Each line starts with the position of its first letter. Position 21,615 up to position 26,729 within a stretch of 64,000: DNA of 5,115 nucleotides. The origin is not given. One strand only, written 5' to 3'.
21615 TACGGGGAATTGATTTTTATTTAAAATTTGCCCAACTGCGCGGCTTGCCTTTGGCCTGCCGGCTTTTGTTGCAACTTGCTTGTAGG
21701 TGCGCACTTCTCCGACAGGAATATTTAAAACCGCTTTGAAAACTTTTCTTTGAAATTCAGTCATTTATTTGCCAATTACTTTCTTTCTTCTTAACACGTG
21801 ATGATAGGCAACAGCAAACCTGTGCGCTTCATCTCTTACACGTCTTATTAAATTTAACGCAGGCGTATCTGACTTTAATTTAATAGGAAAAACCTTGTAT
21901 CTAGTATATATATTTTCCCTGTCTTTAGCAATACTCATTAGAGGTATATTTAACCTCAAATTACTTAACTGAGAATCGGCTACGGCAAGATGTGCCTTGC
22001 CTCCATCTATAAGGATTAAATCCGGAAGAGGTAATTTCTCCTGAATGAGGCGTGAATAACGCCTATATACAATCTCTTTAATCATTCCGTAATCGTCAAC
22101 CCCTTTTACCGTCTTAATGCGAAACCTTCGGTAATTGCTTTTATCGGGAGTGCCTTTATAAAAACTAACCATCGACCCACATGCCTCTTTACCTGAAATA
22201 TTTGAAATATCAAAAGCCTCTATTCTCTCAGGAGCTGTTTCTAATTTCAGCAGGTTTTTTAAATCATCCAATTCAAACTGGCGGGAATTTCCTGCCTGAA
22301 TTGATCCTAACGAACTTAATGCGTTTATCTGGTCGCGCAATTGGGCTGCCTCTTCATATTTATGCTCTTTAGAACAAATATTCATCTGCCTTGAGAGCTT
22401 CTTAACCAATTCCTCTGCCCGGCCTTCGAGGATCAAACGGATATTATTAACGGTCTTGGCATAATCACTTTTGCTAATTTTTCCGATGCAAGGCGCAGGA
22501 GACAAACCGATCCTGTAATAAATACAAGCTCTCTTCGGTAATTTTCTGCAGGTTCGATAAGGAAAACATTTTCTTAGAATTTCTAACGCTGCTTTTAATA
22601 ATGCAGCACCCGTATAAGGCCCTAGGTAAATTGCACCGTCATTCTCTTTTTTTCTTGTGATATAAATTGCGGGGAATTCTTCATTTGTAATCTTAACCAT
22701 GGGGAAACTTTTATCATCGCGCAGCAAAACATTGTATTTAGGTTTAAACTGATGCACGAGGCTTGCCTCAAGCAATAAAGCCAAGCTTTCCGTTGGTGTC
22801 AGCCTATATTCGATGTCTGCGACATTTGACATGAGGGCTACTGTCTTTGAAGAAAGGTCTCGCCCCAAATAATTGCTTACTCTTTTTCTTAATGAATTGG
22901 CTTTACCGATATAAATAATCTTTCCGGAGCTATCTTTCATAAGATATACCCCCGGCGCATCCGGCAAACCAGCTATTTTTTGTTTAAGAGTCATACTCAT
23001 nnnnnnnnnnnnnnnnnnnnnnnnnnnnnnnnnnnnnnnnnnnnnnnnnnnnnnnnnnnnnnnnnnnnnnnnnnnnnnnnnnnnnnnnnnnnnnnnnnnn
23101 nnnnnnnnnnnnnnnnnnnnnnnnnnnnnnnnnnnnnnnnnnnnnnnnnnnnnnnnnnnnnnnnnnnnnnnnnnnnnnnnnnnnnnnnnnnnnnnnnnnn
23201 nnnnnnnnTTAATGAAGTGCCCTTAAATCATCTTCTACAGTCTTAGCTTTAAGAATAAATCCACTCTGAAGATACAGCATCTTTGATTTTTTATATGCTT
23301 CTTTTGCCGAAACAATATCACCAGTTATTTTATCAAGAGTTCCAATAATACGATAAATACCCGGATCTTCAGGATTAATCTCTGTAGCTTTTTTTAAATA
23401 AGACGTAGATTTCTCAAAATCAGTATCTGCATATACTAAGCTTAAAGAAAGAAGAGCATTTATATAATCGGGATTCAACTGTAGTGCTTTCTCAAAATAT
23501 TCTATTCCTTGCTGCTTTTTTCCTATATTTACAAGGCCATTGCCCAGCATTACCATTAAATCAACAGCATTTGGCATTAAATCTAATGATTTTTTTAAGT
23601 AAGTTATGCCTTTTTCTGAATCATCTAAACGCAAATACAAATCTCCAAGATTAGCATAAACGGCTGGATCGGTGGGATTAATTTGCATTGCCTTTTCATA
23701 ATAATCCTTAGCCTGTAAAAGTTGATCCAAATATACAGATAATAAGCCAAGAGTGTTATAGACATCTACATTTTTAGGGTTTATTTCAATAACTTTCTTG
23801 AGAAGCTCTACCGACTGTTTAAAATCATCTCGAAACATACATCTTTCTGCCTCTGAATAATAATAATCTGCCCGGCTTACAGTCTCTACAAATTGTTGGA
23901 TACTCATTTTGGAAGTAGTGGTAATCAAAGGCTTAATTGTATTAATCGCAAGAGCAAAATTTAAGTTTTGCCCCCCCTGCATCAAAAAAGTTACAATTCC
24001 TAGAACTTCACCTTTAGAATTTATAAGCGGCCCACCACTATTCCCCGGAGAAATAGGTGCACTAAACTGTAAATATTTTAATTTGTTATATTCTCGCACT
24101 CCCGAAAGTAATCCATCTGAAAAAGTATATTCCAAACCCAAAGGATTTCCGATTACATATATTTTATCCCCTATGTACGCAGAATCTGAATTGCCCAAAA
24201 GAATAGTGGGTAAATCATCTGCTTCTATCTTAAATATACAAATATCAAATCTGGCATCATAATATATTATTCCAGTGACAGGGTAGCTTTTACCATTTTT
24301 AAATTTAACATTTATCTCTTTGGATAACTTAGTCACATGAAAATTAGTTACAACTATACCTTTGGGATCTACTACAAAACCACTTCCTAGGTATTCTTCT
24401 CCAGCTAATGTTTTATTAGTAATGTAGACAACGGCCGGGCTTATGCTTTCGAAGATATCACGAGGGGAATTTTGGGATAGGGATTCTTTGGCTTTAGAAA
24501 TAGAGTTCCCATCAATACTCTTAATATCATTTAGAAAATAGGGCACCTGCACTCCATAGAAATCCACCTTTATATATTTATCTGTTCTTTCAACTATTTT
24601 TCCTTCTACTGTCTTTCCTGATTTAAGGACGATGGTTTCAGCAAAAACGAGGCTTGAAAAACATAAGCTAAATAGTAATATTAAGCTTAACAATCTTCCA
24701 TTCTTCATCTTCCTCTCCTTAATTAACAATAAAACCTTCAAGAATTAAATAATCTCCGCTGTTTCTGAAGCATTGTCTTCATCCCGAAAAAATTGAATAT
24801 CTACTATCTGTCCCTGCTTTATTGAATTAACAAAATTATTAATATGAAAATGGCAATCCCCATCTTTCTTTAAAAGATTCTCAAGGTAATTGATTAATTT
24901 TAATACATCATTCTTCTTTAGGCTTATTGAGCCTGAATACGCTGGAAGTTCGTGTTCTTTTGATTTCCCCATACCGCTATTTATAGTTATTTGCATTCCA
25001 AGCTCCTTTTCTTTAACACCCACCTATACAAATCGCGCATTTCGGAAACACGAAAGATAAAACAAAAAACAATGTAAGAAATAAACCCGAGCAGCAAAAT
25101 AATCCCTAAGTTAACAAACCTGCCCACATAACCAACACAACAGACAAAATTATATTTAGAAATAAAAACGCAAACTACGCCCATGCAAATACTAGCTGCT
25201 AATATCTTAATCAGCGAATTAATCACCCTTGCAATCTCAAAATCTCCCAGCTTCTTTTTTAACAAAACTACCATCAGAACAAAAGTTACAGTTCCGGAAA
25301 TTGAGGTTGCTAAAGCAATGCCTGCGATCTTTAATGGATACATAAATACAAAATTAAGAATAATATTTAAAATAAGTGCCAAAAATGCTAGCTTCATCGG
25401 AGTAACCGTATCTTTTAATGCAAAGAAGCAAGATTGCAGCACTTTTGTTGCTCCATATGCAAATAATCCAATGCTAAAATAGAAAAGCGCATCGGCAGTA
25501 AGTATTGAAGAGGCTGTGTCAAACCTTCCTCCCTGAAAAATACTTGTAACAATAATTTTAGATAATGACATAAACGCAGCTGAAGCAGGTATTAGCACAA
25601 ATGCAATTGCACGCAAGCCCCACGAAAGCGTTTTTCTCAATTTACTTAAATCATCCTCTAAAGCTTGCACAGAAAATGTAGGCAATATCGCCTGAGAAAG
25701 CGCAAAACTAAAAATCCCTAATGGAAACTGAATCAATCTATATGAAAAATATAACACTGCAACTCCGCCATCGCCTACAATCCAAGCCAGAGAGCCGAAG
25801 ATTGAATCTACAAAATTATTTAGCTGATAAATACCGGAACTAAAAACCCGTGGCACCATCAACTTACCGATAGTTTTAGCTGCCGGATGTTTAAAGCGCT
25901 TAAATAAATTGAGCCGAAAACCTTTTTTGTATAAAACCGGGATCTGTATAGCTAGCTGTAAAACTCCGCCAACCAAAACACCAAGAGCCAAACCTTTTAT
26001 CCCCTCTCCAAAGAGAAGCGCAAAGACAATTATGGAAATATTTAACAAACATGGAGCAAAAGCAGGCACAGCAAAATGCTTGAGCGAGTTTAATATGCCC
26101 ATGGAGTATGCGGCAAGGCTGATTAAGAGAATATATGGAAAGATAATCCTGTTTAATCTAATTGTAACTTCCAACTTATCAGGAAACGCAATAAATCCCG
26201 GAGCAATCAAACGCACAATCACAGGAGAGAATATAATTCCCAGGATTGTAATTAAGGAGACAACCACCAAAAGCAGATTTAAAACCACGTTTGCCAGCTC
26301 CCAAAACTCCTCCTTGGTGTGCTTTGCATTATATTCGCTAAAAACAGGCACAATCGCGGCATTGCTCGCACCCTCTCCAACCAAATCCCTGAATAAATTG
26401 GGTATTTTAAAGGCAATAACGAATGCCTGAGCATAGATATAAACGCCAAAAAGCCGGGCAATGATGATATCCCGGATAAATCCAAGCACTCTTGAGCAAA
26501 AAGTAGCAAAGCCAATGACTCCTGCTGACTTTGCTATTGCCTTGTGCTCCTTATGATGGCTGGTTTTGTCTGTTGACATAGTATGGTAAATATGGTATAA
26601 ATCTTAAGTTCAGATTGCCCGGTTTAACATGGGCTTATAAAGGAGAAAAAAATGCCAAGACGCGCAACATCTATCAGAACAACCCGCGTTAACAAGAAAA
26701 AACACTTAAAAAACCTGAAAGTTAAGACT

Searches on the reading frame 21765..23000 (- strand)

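Call 67: search_protein_families(library=pfam, proteins=[window:21765-23000:-], max_evalue=0.0001)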
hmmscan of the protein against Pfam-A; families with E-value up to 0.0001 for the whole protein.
window:21765-23000:- (411 aa): 3 families
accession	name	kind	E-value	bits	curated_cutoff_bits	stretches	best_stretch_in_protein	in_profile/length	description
PF08459.17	UvrC_RNaseH_dom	-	6.4e-52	176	22.3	1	249-397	2-159/159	UvrC RNAse H endonuclease domain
PF02151.25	UVR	-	5.3e-10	39.1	21.5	1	196-230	1-35/36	UvrB/uvrC motif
PF01541.30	GIY-YIG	-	2.4e-09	37.8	22.6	1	16-90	2-78/78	GIY-YIG catalytic domain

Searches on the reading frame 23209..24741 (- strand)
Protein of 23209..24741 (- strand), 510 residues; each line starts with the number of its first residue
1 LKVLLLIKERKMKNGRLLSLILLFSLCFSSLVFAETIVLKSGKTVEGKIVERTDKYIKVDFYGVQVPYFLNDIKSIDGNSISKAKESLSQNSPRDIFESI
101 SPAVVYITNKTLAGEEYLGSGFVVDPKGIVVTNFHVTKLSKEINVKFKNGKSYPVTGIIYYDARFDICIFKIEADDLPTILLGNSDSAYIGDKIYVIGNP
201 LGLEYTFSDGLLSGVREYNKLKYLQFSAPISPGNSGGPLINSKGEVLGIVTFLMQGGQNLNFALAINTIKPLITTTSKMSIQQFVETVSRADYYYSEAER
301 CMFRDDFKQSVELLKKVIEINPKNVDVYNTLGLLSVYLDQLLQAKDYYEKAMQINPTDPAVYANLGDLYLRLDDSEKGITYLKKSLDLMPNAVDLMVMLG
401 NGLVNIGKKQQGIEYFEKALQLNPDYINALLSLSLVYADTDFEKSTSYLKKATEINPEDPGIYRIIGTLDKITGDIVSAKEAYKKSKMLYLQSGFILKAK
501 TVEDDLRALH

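Call 67: search_protein_families(library=pfam, proteins=[window:23209-24741:-], max_evalue=0.0001)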
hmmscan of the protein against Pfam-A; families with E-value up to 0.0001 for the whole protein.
window:23209-24741:- (510 aa): 12 families
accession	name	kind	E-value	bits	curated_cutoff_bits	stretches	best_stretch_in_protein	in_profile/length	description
PF13365.12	Trypsin_2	-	9.7e-34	117.6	27.6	1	119-249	1-144/144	Trypsin-like peptidase domain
PF07719.23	TPR_2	-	5.4e-25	85.8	27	0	396-426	4-34/34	Tetratricopeptide repeat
PF13181.12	TPR_8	-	7.4e-24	82.3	25.7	0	361-390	3-32/34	Tetratricopeptide repeat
PF00515.34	TPR_1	-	4.5e-20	71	27.8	0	399-426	7-34/34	Tetratricopeptide repeat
PF13431.12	TPR_17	-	3e-19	68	24.4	1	347-378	1-32/34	Tetratricopeptide repeat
PF13414.12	TPR_11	-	1.4e-18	66.7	26.8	0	348-372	17-41/42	TPR repeat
PF14559.12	TPR_19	-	5.6e-15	55.9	25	1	340-390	6-56/68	Tetratricopeptide repeat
PF13428.12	TPR_14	-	1.1e-11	44.6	23.5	0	395-432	3-40/44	Tetratricopeptide repeat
PF13424.12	TPR_12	-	2.2e-11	44.2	30.1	1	327-389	5-75/77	Tetratricopeptide repeat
PF23914.1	TPR_CcmH_CycH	-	5.7e-11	42.9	42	0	305-358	101-154/158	Cytochrome c-type biogenesis protein H TPR domain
PF00089.32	Trypsin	-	2.2e-09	37.9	20.6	1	109-270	20-217/220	Trypsin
PF13371.12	TPR_9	-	8.5e-08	32.5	35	0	305-361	9-65/73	Tetratricopeptide repeat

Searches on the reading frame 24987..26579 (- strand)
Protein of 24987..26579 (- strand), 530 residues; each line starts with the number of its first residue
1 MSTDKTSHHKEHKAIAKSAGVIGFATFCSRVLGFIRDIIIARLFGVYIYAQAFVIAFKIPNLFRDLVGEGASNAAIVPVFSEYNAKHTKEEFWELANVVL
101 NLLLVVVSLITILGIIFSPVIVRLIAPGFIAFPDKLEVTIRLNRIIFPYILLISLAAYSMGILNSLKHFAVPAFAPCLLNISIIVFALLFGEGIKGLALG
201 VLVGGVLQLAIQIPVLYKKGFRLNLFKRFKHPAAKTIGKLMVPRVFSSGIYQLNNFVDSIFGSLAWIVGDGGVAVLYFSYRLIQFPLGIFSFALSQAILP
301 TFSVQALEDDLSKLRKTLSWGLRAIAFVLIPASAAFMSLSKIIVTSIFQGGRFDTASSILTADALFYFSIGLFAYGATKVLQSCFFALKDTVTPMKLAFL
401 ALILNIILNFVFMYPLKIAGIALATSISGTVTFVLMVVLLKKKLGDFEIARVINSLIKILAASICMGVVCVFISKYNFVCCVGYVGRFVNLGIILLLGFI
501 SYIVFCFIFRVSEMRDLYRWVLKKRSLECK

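Call 67: search_protein_families(library=pfam, proteins=[window:24987-26579:-], max_evalue=0.0001)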
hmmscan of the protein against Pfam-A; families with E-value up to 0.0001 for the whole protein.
window:24987-26579:- (530 aa): 1 family
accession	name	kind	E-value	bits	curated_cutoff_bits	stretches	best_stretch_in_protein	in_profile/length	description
PF03023.19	MurJ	-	9.8e-112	374.3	27.4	1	40-476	1-435/451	Lipid II flippase MurJ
